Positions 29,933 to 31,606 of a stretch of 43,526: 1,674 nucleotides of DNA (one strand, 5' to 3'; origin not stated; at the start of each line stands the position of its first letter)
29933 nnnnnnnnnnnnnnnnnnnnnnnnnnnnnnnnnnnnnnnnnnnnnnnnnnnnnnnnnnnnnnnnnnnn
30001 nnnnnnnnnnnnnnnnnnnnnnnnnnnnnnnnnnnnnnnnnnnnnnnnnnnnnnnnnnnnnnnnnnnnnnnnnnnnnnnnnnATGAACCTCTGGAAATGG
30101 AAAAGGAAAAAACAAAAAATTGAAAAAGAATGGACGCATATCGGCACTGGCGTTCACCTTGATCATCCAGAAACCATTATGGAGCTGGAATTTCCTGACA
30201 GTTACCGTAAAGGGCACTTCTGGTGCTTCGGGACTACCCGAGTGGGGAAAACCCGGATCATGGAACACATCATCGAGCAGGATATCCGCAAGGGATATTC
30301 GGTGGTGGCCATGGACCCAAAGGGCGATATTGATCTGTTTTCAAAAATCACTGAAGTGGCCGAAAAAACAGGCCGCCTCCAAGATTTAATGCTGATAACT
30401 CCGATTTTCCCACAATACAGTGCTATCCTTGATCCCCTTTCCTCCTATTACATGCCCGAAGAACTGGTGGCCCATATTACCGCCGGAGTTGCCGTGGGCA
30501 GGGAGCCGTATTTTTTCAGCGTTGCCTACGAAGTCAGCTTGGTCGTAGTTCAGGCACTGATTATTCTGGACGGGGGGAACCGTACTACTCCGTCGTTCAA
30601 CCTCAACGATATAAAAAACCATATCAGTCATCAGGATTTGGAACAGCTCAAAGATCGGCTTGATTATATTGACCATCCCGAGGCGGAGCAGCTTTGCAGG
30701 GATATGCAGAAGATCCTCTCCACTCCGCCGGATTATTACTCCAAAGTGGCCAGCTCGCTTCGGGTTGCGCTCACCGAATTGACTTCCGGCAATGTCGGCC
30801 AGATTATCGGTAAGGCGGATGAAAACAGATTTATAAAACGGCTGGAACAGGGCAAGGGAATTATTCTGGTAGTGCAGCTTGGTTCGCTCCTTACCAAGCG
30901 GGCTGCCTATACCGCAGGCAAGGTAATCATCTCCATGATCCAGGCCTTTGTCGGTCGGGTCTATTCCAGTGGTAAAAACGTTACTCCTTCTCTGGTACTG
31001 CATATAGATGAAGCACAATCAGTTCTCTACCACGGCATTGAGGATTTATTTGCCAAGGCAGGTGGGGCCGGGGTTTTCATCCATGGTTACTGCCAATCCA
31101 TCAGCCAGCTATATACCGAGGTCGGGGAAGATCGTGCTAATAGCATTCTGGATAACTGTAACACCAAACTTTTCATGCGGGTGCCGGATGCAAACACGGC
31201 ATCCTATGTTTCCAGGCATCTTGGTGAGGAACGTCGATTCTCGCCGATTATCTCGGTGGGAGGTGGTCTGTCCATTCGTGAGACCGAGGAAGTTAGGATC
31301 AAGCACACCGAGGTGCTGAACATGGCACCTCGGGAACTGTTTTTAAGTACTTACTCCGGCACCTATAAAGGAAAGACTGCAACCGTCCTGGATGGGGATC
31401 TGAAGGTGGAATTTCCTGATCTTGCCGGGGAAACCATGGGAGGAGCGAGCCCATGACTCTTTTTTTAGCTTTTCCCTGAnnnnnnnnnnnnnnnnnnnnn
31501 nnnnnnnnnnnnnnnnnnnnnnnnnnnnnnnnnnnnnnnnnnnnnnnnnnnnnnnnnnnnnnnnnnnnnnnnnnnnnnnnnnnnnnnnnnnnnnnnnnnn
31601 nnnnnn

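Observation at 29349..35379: tRNA-Leu-linked integrase island with a five-gene coupled cassette (NusA-like / anchorless T4CP-like ATPase / TM-HD protein / polytopic membrane protein / small charged protein) that I cannot assign to any named system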

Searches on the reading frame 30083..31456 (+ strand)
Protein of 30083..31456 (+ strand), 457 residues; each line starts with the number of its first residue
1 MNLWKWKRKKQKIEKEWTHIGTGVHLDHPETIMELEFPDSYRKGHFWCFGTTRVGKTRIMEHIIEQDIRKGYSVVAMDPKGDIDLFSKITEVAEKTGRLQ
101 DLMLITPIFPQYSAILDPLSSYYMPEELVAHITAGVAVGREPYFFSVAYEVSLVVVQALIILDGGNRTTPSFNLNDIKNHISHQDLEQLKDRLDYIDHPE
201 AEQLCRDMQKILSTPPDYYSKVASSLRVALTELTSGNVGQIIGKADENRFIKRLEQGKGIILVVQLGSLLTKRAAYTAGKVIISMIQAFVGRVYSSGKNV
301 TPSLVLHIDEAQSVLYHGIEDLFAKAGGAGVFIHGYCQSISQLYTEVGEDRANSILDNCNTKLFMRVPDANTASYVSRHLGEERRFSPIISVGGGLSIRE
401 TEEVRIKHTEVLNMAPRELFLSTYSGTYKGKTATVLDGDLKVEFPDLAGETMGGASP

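Call 4: search_protein_families(library=pfam, proteins=[window:30083-31456:+], max_evalue=1)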
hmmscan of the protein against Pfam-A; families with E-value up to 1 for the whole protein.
window:30083-31456:+ (457 aa): 7 families
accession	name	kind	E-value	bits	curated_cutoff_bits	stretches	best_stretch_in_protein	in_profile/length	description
PF12696.13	TraG-D_C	-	2e-16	60.5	22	1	304-384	2-83/126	TraM recognition site of TraD and TraG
PF10412.15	TrwB_AAD_bind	-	8.7e-14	51.6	20.5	2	330-383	273-326/387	Type IV secretion-system coupling protein DNA-binding domain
PF02534.20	T4SS-DNA_transf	-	1.1e-11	44.7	20.1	1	42-382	40-384/468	Type IV secretory system Conjugative DNA transfer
PF05872.18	HerA_C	-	0.001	18.2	22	1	45-97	23-75/502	Helicase HerA-like C-terminal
PF13401.12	AAA_22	-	0.013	16.2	27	1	42-82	4-44/130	AAA domain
PF01935.23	DUF87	-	0.04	14.4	23.2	1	45-82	25-63/220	Helicase HerA, central domain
PF01637.24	ATPase_2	-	0.042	14.1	33.2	1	49-84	26-61/225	ATPase domain predominantly from Archaea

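Call 5: search_protein_families(library=padloc, proteins=[window:30083-31456:+], max_evalue=1)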
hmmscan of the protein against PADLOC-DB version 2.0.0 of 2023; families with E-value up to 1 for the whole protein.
window:30083-31456:+ (457 aa): 1 family
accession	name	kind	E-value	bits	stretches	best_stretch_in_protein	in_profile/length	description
PDLC04140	mad8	-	8e-13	46.6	1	43-383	27-268/314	mads_8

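Call 6: search_protein_families(library=ncbifam, proteins=[window:30083-31456:+], max_evalue=1)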
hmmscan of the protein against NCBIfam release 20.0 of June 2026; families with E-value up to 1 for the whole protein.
window:30083-31456:+ (457 aa): 13 families
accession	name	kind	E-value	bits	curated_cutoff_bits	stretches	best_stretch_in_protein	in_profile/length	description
TIGR03743.1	SXT_TraD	subfamily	9.8e-51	172.9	366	2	35-163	167-296/636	conjugative transfer system coupling protein TraD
TIGR03754.1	conj_TOL_TraD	equivalog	1.5e-40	139.4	647.55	2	35-163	172-301/643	type IV conjugative transfer system coupling protein TraD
NF045973.1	conju_CD1115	equivalog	2.5e-11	43.1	250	2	317-383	307-375/442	VirD4-like conjugal transfer protein, CD1115 family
TIGR02759.1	TraD_Ftype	equivalog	2.9e-11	42.8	521.35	1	332-383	439-489/566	type IV conjugative transfer system coupling protein TraD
TIGR02767.1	TraG-Ti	equivalog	2.9e-05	23.1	686.2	1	140-382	312-546/623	Ti-type conjugative transfer system protein TraG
NF041326.1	Bacteroid_MobC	subfamily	4.1e-05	22.1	900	2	225-381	388-534/655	conjugal transfer protein MobC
NF010254.0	PRK13700.1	subfamily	0.00033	19.2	1221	1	280-384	395-501/735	F-type conjugal transfer protein TraD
NF010424.0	PRK13850.1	equivalog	0.00075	17.8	681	1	336-382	424-470/670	type IV secretion system ATPase VirD4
NF041447.1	TrbC_conju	equivalog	0.0038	15.7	800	1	39-106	127-192/685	F-type conjugative transfer protein TrbC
NF010394.0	PRK13822.1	subfamily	0.0039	16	443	1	143-382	327-559/643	conjugal transfer coupling protein TraG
TIGR00929.1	VirB4_CagE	subfamily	0.0048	15.2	643.1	0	305-377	637-711/792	VirB4 family type IV secretion/conjugal transfer ATPase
NF010450.0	PRK13876.1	subfamily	0.036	12.3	674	1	328-382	427-479/667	IncP-type conjugal transfer protein TraG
NF053655.1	CedD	equivalog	0.087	11.5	600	1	45-84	223-262/527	DNA-translocating ATPase CedD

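Call 7: search_protein_families(library=phrogs, proteins=[window:30083-31456:+], max_evalue=1)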
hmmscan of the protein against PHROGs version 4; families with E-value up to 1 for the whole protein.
window:30083-31456:+ (457 aa): 4 families
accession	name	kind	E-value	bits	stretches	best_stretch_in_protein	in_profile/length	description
phrog_7035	-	unknown function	0.02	14.2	0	45-88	213-258/969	-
phrog_2666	-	head and packaging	0.081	12.6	1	40-88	318-366/555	terminase large subunit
phrog_5156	-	unknown function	0.09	11.8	1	48-102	416-468/824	-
phrog_37885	-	unknown function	0.3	11.8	0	159-208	66-115/176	-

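Call 44: search_dna_similar(query=window:30083-31453:+, collection=plasmids, mode=protein, max_rows=25, max_evalue=0.001)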
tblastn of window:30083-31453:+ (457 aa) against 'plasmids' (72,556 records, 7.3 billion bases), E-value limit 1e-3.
Records with a match: 1440; places in all: 1447; records where one place covers at least 80% of the query: 59.
Best place of each record, by identity: <60% 1440.
By first word of the organism name: Klebsiella 334; Salmonella 189; Escherichia 172; Pseudomonas 163; Citrobacter 79; Vibrio 78; Enterobacter 51; Providencia 51; Aeromonas 36; Xanthomonas 23; and 82 more.
By predicted mobility (MOB-suite, as given by PLSDB): conjugative 1115; non-mobilizable 249; mobilizable 76.
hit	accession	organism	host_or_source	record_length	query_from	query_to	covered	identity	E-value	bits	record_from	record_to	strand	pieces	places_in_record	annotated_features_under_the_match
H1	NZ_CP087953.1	Desulfosarcina sp. BuS5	-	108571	18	445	94%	48.7%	1e-136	440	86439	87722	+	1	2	TraM recognition domain-containing protein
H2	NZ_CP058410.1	Trichlorobacter lovleyi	whole genome,river sediment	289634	18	445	94%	48.0%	2e-131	426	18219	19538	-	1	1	TraM recognition domain-containing protein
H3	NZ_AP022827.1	Nitrosophilus labii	-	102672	18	450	95%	41.7%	3e-103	344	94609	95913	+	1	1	TraM recognition domain-containing protein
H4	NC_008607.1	Pelobacter propionicus DSM 2379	-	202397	20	450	94%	41.8%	8e-106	352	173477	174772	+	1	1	TraM recognition domain-containing protein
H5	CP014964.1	Geobacter anodireducens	-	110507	20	445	93%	41.1%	1e-101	340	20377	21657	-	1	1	conjugal transfer protein TraG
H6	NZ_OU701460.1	Campylobacter upsaliensis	Canis lupus familiaris,feces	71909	18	447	94%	40.2%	1e-103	346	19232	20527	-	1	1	type IV secretory system conjugative DNA transfer family protein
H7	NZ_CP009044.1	Campylobacter iguaniorum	Bearded dragon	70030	18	447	94%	39.0%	3e-104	347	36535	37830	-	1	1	type IV secretion system DNA-binding domain-containing protein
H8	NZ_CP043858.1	Aliarcobacter cibarius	cell culture,Poultry carcass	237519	19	445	93%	35.5%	4e-77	269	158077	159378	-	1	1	TraM recognition domain-containing protein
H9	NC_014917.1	Thermovibrio ammonificans HB-1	walls of an active deep-sea ...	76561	38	372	73%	36.0%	2e-55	206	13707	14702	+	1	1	TraM recognition domain-containing protein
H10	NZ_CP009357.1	Vibrio tubiashii ATCC 19109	Mercenaria mercenaria,Larvae from hard ...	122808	34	445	90%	26.2%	5e-26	119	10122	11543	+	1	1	traD: type IV conjugative transfer system coupling protein TraD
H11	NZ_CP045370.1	Microbulbifer sp. THAF38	pure culture,Surface of a polyethylene ...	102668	37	445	89%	26.4%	2e-25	117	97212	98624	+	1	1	traD: type IV conjugative transfer system coupling protein TraD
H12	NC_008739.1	Marinobacter nauticus VT8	-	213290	23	445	93%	24.8%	1e-26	121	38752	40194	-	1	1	traD: type IV conjugative transfer system coupling protein TraD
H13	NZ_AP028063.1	Marinobacter shengliensis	-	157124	23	445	93%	24.8%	1e-26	121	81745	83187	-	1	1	traD: type IV conjugative transfer system coupling protein TraD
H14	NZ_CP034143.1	Marinobacter sp. NP-4(2019)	pure culture,subseafloor basaltic crust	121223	23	445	93%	24.8%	1e-26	121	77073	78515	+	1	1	traD: type IV conjugative transfer system coupling protein TraD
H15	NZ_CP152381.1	Marinobacter sp. SBY-1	mixed culture,aerobic biological filter ...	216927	23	445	93%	24.2%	1e-22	108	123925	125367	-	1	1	traD: type IV conjugative transfer system coupling protein TraD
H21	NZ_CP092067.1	Edwardsiella ictaluri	Hybrid catfish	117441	24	442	92%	23.4%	1e-18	97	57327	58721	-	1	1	traD: conjugative transfer system coupling protein TraD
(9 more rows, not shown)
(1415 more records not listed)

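Call 46: get_annotated_region(hit=H2, flank=9000)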
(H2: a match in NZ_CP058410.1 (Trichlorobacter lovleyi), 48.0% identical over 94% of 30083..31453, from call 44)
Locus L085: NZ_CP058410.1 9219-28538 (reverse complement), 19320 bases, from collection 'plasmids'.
description: Trichlorobacter lovleyi strain IAE plasmid pIAE1, complete sequence
organism: Trichlorobacter lovleyi (NCBI taxid 313985)
taxonomy: Bacteria; Thermodesulfobacteriota; Desulfuromonadia; Geobacterales; Geobacteraceae; Trichlorobacter; Trichlorobacter lovleyi
host: -; source: whole genome,river sediment; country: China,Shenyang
typing (MOB-suite, as given by PLSDB): non-mobilizable; mating-pair formation MPF_T
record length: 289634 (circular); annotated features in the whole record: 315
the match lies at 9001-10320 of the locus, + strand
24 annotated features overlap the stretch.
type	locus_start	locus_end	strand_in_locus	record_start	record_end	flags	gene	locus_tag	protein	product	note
CDS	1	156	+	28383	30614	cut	-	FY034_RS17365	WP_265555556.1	RNB domain-containing ribonuclease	-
CDS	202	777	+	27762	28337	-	-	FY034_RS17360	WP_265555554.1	hypothetical protein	-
CDS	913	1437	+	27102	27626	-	-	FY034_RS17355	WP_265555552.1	VRR-NUC domain-containing protein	-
CDS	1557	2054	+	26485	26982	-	-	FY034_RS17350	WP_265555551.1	hypothetical protein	-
CDS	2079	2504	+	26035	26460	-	-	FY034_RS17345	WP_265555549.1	hypothetical protein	-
CDS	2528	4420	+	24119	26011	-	-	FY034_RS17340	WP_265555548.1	type IA DNA topoisomerase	-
CDS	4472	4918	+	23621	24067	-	-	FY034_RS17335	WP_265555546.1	hypothetical protein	-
CDS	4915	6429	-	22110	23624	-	-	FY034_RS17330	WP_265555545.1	UvrD-helicase domain-containing protein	-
CDS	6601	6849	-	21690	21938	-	-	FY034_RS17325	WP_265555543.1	hypothetical protein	-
CDS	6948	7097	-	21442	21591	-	-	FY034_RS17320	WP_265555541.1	hypothetical protein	-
CDS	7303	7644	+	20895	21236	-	-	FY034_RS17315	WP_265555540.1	single-stranded DNA-binding protein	-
CDS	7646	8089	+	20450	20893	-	-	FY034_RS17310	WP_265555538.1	lytic transglycosylase domain-containing protein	-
CDS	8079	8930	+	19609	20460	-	-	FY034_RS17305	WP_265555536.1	hypothetical protein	-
CDS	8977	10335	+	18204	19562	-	-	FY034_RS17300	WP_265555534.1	TraM recognition domain-containing protein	-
CDS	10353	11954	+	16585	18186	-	-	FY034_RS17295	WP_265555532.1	HD domain-containing protein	-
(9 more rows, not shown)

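Call 47: get_annotated_region(hit=H6, flank=9000)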
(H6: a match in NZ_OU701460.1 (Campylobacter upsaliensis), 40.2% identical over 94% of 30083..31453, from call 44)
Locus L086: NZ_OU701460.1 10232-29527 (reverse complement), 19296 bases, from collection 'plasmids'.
description: Campylobacter upsaliensis strain Campylobacter upsaliensis 17-M197059 plasmid 2, complete sequence
organism: Campylobacter upsaliensis (NCBI taxid 28080)
taxonomy: Bacteria; Campylobacterota; Epsilonproteobacteria; Campylobacterales; Campylobacteraceae; Campylobacter; Campylobacter upsaliensis
host: -; source: Canis lupus familiaris,feces; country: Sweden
typing (MOB-suite, as given by PLSDB): non-mobilizable
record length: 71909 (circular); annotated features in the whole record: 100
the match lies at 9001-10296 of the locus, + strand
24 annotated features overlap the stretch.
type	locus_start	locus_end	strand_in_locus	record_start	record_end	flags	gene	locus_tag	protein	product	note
CDS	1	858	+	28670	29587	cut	-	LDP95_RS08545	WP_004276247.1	ParM/StbA family protein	GO:0030541 - plasmid partitioning [Evidence IEA]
CDS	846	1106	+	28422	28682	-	-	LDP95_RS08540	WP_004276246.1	hypothetical protein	-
CDS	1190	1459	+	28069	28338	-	-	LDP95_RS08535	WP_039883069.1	hypothetical protein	-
CDS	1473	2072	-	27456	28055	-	-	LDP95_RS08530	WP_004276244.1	hypothetical protein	-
CDS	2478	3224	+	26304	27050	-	-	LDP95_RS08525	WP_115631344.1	chromosome segregation protein ParM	-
CDS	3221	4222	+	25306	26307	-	-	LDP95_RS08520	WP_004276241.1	TraU family protein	-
CDS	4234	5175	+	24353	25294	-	-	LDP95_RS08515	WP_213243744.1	TrbC family F-type conjugative pilus assembly protein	-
CDS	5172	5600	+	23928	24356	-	-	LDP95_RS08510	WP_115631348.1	thioredoxin family protein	-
CDS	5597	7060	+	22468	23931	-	-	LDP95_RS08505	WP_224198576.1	UvrD-helicase domain-containing protein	-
CDS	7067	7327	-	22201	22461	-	-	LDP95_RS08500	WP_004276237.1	helix-turn-helix transcriptional regulator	-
CDS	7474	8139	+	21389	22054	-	-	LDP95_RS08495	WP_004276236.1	hypothetical protein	-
CDS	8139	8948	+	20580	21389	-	-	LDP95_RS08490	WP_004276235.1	hypothetical protein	-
CDS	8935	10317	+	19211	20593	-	-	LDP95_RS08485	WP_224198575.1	type IV secretory system conjugative DNA transfer family protein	-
CDS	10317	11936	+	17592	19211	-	-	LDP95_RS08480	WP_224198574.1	HD domain-containing protein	-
CDS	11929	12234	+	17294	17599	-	-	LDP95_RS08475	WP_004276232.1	hypothetical protein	-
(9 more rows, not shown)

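Call 53: get_annotated_region(hit=H10, flank=6000)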
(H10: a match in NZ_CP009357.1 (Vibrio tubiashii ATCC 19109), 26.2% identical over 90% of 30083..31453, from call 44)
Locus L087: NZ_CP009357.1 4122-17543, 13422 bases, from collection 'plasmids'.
description: Vibrio tubiashii ATCC 19109 plasmid p123, complete sequence
organism: Vibrio tubiashii ATCC 19109 (NCBI taxid 1051646)
taxonomy: Bacteria; Pseudomonadota; Gammaproteobacteria; Vibrionales; Vibrionaceae; Vibrio; Vibrio tubiashii; Vibrio tubiashii ATCC 19109
host: -; source: Mercenaria mercenaria,Larvae from hard clams (Mercenaria mercenaria); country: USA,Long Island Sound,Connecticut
typing (MOB-suite, as given by PLSDB): conjugative; relaxase MOBH; mating-pair formation MPF_F
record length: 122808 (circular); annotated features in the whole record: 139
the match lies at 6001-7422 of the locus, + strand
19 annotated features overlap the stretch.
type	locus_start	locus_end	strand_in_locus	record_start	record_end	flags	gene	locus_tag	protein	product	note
CDS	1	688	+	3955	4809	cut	-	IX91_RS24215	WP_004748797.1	PFL_4669 family integrating conjugative element protein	-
CDS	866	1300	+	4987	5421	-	-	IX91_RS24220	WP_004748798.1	hypothetical protein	-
CDS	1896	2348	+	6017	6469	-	-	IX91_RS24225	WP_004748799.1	PilL N-terminal domain-containing protein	-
CDS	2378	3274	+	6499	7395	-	-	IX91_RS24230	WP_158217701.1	uroporphyrinogen-III C-methyltransferase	-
CDS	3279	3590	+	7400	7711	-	-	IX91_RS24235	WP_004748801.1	hypothetical protein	-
CDS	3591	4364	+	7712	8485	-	-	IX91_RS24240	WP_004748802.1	TIGR03759 family integrating conjugative element protein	GO:0008150 - biological_process [Evidence IEA]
CDS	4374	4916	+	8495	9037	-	-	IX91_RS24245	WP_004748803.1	transglycosylase SLT domain-containing protein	-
CDS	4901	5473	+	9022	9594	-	-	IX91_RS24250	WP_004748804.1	integrating conjugative element protein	-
CDS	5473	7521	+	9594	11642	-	traD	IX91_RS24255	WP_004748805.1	type IV conjugative transfer system coupling protein TraD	-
CDS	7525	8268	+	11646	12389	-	-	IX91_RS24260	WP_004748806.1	TIGR03747 family integrating conjugative element membrane protein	GO:0008150 - biological_process [Evidence IEA]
CDS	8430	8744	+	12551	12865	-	-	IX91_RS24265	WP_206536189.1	RAQPRD family integrative conjugative element protein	-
CDS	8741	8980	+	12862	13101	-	-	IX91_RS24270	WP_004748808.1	DUF3262 family protein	-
CDS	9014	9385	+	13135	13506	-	-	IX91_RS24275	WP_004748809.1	TIGR03745 family integrating conjugative element membrane protein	GO:0008150 - biological_process [Evidence IEA]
CDS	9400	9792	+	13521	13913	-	-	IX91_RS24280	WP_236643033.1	TIGR03750 family conjugal transfer protein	-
CDS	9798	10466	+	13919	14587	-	-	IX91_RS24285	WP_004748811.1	PFL_4703 family integrating conjugative element protein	GO:0008150 - biological_process [Evidence IEA]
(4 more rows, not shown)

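Call 54: get_annotated_region(hit=H12, flank=6000)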
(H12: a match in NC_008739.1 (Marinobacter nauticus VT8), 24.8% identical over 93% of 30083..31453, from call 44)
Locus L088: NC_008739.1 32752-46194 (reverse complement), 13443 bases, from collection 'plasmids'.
description: Marinobacter nauticus VT8 plasmid pMAQU02, complete sequence
organism: Marinobacter nauticus VT8 (NCBI taxid 351348)
taxonomy: Bacteria; Pseudomonadota; Gammaproteobacteria; Pseudomonadales; Marinobacteraceae; Marinobacter; Marinobacter nauticus; Marinobacter nauticus VT8
host: -; source: -; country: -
typing (MOB-suite, as given by PLSDB): conjugative; replicon rep_cluster_255; relaxase MOBH; mating-pair formation MPF_G
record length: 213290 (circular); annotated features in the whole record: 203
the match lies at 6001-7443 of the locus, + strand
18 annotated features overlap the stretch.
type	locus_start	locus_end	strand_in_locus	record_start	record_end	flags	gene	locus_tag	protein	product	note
CDS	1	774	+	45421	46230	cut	-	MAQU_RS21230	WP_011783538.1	PFL_4669 family integrating conjugative element protein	-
CDS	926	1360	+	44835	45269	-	-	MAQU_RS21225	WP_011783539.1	hypothetical protein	-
CDS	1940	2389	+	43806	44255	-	-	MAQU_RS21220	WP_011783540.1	PilL N-terminal domain-containing protein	-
CDS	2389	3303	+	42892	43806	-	-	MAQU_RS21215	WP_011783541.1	hypothetical protein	-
CDS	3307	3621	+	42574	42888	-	-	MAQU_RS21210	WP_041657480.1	hypothetical protein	-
CDS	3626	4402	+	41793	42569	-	-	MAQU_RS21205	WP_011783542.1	TIGR03759 family integrating conjugative element protein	GO:0008150 - biological_process [Evidence IEA]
CDS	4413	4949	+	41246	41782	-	-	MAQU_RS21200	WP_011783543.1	transglycosylase SLT domain-containing protein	-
CDS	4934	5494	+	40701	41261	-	-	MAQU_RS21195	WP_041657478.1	integrating conjugative element protein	-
CDS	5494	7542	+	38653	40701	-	traD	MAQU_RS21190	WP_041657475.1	type IV conjugative transfer system coupling protein TraD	-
CDS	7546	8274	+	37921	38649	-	-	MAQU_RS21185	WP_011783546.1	TIGR03747 family integrating conjugative element membrane protein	GO:0008150 - biological_process [Evidence IEA]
CDS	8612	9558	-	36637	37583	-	-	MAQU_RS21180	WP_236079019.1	IS5 family transposase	-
CDS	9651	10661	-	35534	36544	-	-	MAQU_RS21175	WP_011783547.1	putative sulfate exporter family transporter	-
CDS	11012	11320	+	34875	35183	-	-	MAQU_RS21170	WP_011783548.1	RAQPRD family integrative conjugative element protein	-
CDS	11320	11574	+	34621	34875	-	-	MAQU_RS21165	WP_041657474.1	DUF3262 family protein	-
CDS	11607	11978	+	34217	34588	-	-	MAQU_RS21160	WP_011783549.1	TIGR03745 family integrating conjugative element membrane protein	GO:0008150 - biological_process [Evidence IEA]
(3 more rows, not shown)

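Call 55: get_annotated_region(hit=H21, flank=6000)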
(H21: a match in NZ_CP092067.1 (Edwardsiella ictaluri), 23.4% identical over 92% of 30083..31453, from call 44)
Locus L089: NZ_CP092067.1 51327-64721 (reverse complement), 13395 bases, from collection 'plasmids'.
description: Edwardsiella ictaluri strain S15-163 plasmid pEI-S15163-1, complete sequence
organism: Edwardsiella ictaluri (NCBI taxid 67780)
taxonomy: Bacteria; Pseudomonadota; Gammaproteobacteria; Enterobacterales; Hafniaceae; Edwardsiella; Edwardsiella ictaluri
host: -; source: Hybrid catfish; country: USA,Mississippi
typing (MOB-suite, as given by PLSDB): conjugative; replicon IncC; relaxase MOBH; mating-pair formation MPF_F
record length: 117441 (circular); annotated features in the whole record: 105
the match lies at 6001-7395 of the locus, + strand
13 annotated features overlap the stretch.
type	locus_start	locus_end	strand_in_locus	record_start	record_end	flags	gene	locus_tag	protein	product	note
CDS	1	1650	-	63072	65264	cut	-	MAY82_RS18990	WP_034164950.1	DNA topoisomerase 3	GO:0006265 - DNA topological change [Evidence IEA]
CDS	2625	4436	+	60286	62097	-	mobH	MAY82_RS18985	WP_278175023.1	MobH family relaxase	-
CDS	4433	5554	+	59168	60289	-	-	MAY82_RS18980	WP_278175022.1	hypothetical protein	-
CDS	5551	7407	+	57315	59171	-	traD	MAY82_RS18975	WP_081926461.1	conjugative transfer system coupling protein TraD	GO:0015074 - DNA integration [Evidence IEA]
CDS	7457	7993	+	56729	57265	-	-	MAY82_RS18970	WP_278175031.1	hypothetical protein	-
CDS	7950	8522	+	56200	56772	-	-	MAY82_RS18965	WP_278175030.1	DUF4400 domain-containing protein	-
CDS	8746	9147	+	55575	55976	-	-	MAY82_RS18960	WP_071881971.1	hypothetical protein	-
CDS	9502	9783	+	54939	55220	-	traL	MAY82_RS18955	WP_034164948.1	type IV conjugative transfer system protein TraL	-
CDS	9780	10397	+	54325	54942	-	-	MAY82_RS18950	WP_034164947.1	TraE/TraK family type IV conjugative transfer system protein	-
CDS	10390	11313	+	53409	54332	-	-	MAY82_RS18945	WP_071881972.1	type-F conjugative transfer system secretin TraK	-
CDS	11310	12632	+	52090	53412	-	-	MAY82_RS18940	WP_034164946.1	TraB/VirB10 family protein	-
CDS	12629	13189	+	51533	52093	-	traV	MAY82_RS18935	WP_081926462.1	type IV conjugative transfer system lipoprotein TraV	-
CDS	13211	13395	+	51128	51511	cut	-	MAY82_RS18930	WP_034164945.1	TrbC/VirB2 family protein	-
